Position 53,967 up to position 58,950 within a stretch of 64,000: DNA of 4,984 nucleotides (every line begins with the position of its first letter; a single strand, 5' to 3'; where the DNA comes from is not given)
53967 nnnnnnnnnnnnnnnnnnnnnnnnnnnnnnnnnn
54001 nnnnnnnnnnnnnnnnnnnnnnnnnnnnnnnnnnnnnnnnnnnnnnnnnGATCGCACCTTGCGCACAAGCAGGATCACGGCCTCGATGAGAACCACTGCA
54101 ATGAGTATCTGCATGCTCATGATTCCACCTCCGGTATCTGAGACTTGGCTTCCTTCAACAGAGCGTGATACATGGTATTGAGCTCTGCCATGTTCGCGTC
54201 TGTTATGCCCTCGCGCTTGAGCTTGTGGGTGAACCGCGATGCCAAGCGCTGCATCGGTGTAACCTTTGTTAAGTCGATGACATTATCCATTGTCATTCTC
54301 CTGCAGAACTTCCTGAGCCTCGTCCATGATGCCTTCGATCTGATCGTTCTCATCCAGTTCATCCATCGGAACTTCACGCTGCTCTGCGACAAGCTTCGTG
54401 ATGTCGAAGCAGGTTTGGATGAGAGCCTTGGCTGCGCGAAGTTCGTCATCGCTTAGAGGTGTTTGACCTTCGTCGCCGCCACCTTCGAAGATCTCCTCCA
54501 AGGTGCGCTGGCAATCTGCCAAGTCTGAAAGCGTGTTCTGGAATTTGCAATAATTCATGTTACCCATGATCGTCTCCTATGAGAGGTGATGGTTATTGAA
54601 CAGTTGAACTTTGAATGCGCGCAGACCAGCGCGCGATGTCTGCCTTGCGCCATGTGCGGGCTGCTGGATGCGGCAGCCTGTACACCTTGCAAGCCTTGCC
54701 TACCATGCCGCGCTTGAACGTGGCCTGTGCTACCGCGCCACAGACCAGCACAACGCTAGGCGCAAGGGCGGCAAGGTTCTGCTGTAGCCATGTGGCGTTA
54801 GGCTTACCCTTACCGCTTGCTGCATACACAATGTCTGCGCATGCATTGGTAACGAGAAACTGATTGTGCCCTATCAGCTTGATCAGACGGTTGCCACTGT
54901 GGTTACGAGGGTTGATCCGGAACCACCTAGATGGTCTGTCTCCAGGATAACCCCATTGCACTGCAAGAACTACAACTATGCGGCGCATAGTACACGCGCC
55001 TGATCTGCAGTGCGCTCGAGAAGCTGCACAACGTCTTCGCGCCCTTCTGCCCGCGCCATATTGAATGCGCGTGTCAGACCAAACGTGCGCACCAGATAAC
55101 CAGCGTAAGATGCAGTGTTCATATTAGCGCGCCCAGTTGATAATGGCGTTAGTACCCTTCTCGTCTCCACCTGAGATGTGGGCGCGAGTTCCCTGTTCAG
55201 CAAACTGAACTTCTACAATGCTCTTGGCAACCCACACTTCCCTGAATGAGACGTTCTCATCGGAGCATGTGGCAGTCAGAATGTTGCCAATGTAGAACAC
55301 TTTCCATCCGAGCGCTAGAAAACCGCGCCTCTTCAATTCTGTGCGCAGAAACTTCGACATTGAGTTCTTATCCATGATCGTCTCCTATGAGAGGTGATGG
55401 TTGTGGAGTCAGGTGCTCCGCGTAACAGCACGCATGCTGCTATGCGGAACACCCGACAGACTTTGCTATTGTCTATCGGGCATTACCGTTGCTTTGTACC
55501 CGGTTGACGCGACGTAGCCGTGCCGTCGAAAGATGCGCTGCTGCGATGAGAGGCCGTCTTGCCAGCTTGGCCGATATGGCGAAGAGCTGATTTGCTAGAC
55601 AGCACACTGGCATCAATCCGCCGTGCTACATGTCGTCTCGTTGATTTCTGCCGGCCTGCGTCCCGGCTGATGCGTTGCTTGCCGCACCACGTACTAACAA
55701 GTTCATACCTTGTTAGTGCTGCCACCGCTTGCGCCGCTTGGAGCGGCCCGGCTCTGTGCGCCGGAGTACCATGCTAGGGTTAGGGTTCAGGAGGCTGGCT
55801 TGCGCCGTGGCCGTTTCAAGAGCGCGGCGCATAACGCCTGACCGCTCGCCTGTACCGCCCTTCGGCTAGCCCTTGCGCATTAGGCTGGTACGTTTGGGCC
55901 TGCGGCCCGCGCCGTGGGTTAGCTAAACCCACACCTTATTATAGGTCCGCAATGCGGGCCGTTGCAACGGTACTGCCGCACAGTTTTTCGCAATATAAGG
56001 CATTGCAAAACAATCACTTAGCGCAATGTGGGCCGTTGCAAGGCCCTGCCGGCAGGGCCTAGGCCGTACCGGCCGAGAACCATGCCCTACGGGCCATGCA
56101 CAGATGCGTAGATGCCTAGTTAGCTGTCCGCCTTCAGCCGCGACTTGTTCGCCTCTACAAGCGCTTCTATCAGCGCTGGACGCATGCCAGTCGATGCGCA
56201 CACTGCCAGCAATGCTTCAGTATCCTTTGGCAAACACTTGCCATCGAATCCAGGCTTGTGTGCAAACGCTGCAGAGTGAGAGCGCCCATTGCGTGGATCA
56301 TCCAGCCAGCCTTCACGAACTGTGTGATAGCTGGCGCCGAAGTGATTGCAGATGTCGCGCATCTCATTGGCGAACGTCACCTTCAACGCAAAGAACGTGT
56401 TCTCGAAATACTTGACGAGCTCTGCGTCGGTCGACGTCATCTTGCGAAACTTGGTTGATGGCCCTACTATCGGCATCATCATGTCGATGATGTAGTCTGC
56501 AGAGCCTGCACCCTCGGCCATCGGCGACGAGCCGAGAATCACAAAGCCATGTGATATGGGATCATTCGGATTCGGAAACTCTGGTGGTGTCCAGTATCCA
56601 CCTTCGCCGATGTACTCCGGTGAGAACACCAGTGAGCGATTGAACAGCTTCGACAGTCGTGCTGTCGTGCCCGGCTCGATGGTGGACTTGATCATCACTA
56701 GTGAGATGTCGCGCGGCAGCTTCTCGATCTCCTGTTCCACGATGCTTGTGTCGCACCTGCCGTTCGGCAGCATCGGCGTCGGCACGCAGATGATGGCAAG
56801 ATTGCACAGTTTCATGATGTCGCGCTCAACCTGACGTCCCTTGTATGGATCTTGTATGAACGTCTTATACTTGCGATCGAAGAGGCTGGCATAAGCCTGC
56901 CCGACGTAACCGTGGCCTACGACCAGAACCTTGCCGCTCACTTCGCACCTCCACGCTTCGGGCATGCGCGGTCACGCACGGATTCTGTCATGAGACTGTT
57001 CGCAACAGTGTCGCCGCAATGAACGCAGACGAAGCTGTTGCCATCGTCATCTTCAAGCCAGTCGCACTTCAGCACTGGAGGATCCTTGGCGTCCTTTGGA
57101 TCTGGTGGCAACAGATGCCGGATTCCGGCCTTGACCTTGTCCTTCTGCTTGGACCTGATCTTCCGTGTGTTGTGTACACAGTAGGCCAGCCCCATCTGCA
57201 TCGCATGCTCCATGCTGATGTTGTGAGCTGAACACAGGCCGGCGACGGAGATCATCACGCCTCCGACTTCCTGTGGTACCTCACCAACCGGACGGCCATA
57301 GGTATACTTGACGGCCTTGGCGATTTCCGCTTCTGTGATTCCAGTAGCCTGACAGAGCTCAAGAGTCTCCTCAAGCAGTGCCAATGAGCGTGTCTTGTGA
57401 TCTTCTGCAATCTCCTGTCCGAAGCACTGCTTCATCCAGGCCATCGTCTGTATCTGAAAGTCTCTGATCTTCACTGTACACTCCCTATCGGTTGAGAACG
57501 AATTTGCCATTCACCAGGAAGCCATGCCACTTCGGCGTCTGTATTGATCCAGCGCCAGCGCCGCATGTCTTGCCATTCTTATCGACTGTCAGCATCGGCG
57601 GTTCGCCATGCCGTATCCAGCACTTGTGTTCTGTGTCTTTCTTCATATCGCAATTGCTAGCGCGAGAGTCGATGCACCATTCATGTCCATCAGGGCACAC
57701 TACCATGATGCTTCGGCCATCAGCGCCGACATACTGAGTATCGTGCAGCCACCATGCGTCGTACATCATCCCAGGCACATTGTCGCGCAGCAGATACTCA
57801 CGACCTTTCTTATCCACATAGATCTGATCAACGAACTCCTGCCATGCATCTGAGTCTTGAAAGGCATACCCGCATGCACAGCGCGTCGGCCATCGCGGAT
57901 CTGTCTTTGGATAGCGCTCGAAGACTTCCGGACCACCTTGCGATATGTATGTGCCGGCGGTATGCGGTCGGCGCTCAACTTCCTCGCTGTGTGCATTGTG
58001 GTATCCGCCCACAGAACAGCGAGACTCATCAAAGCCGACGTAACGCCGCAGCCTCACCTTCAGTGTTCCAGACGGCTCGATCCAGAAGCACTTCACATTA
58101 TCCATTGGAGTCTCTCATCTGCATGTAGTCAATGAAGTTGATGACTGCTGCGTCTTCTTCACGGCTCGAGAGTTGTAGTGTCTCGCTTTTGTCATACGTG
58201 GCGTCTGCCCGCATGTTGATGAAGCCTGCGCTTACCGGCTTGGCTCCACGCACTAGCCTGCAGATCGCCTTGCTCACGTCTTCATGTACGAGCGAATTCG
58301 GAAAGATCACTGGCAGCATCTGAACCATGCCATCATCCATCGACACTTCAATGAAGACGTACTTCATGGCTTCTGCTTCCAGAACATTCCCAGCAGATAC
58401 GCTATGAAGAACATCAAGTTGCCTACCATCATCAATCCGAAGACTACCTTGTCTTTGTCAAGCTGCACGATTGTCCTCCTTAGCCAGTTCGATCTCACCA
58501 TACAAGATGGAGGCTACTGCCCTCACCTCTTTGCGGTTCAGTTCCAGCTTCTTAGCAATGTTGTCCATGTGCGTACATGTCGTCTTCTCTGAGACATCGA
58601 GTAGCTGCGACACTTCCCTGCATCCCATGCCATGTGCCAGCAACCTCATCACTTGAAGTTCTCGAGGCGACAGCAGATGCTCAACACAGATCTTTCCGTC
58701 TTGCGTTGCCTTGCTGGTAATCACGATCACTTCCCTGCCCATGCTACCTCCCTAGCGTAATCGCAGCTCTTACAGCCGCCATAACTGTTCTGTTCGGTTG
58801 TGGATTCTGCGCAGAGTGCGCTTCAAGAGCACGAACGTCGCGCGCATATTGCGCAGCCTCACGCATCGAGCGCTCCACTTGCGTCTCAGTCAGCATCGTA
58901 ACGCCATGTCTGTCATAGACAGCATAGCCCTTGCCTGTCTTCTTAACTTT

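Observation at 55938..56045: Tandem TTGCAA-type promoters with an embedded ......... palindrome, duplicated in a second GC-rich island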

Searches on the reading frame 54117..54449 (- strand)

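Call 84: search_protein_families(library=pfam, proteins=[window:54117-54449:-], max_evalue=0.01)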
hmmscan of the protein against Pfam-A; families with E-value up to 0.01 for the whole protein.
window:54117-54449:- (110 aa): 1 family
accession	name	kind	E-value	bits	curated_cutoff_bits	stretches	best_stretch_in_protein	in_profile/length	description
PF17049.10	AEP1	-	0.0096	15.5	27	0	9-104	43-140/396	ATPase expression protein 1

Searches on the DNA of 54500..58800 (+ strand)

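Call 4: search_dna_similar(query=window:54500-58800:+, collection=phages, mode=near, max_rows=15)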
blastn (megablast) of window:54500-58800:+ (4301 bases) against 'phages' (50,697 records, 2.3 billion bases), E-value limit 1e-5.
No match.

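Call 15: search_dna_similar(query=window:55600-56200:+, collection=phages, mode=distant, max_rows=20)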
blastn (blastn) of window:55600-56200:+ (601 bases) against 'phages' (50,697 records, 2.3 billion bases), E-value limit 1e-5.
No match.

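Call 24: search_rna_families(source=window, start=55200, end=56300, threshold=evalue, max_evalue=5)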
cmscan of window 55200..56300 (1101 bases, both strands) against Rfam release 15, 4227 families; matches with E-value up to 5: 3.
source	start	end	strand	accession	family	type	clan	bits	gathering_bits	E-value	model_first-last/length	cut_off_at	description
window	55408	55457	-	RF04104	MIR918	Gene; miRNA;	-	18.1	268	1.5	1-265/265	no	MIR918 microRNA precursor family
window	55950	56007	+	RF03552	mir-43_2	Gene; miRNA;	-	17.5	90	0.93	1-78/78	no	mir-43_2 microRNA precursor family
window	56117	56151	+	RF01383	GRIK4_3p_UTR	Gene;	-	15.7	38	3.9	1-94/94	no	GRIK4 3 prime UTR element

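Call 36: search_dna_similar(query=window:55300-56200:-, collection=plasmids, mode=distant, max_rows=5)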
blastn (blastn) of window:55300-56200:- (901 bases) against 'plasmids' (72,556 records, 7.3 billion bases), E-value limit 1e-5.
No match.

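Call 88: build_rna_model(alignment_id=A6)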
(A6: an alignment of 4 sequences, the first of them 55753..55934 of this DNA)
Model R1 built from alignment A6 (4 sequences, 187 columns); structure: RNAalifold consensus.
model positions 183; base pairs 51; branch points 5; effective number of sequences 0.9; information 0.589 bits per position. Calibrated on 0.2 Mb of random sequence (short: E-values are rough).
structure used (alignment columns):
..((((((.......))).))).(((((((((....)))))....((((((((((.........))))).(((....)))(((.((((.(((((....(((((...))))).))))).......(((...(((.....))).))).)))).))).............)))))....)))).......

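Call 89: search_with_rna_model(model_id=R1, sources=[window, L003, L029, L031, L035, L036, L037, L038, L039, L040, L041, L042, L043, L044, L045, L046, L047, L048, L049, L050, L051, L052, L053, L054, L055, L005, L023, L002, L057], max_evalue=1, show_alignments=0)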
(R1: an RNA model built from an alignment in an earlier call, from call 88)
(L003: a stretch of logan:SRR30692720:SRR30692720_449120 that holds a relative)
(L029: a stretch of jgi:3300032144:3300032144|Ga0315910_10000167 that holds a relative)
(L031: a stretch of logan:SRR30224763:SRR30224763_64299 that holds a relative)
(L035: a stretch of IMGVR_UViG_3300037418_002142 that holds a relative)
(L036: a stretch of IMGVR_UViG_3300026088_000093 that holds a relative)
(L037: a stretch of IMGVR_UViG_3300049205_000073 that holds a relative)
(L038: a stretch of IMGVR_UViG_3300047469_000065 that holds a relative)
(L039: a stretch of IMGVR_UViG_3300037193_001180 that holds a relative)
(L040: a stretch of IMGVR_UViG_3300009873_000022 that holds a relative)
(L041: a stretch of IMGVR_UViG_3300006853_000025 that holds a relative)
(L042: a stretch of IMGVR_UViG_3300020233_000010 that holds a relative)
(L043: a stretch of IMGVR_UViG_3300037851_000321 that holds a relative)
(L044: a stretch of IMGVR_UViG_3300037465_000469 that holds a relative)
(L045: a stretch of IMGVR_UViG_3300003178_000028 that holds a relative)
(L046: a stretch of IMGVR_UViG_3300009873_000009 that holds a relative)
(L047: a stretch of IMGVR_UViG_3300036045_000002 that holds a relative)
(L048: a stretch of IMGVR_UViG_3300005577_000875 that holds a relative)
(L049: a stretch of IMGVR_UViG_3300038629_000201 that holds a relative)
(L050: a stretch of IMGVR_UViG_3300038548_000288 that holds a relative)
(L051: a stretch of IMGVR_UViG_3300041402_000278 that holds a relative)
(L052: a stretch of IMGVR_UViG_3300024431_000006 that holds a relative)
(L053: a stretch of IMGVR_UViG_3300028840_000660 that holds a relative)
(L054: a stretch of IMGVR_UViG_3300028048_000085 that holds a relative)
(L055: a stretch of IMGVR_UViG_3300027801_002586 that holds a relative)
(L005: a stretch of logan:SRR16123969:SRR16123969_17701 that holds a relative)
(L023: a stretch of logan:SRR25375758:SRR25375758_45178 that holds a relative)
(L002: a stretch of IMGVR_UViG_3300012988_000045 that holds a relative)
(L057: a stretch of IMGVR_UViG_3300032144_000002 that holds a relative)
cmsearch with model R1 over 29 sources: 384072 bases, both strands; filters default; matches with E-value up to 1: 7.
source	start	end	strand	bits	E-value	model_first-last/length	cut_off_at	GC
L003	8742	8924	+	219.9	4.6e-53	1-183/183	no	0.66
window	55753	55934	-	217.8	1.5e-52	1-183/183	no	0.65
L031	7099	7282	+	192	4.4e-46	1-183/183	no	0.6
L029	8719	8902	+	189.5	1.8e-45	1-183/183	no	0.69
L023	5891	5998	-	11.5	0.71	1-183/183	no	0.72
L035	3034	3116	+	11.4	0.76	1-183/183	no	0.63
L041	3863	3901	+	11.1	0.93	1-183/183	no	0.77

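Call 101: search_with_rna_model(model_id=R1, sources=[L063, L064, L065, L066], max_evalue=1, show_alignments=1)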
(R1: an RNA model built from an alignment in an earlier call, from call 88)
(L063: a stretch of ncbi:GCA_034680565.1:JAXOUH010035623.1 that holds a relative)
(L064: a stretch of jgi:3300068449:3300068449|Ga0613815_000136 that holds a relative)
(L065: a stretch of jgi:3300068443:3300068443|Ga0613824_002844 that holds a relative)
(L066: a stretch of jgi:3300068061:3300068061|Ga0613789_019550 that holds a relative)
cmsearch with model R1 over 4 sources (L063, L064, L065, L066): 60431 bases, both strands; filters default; matches with E-value up to 1: 4.
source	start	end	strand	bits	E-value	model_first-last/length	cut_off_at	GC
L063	9006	9165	+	14.9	0.016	1-183/183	no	0.64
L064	9006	9165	+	14.9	0.016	1-183/183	no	0.64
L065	9006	9165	+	14.9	0.016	1-183/183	no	0.64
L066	274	433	+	14.9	0.016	1-183/183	no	0.64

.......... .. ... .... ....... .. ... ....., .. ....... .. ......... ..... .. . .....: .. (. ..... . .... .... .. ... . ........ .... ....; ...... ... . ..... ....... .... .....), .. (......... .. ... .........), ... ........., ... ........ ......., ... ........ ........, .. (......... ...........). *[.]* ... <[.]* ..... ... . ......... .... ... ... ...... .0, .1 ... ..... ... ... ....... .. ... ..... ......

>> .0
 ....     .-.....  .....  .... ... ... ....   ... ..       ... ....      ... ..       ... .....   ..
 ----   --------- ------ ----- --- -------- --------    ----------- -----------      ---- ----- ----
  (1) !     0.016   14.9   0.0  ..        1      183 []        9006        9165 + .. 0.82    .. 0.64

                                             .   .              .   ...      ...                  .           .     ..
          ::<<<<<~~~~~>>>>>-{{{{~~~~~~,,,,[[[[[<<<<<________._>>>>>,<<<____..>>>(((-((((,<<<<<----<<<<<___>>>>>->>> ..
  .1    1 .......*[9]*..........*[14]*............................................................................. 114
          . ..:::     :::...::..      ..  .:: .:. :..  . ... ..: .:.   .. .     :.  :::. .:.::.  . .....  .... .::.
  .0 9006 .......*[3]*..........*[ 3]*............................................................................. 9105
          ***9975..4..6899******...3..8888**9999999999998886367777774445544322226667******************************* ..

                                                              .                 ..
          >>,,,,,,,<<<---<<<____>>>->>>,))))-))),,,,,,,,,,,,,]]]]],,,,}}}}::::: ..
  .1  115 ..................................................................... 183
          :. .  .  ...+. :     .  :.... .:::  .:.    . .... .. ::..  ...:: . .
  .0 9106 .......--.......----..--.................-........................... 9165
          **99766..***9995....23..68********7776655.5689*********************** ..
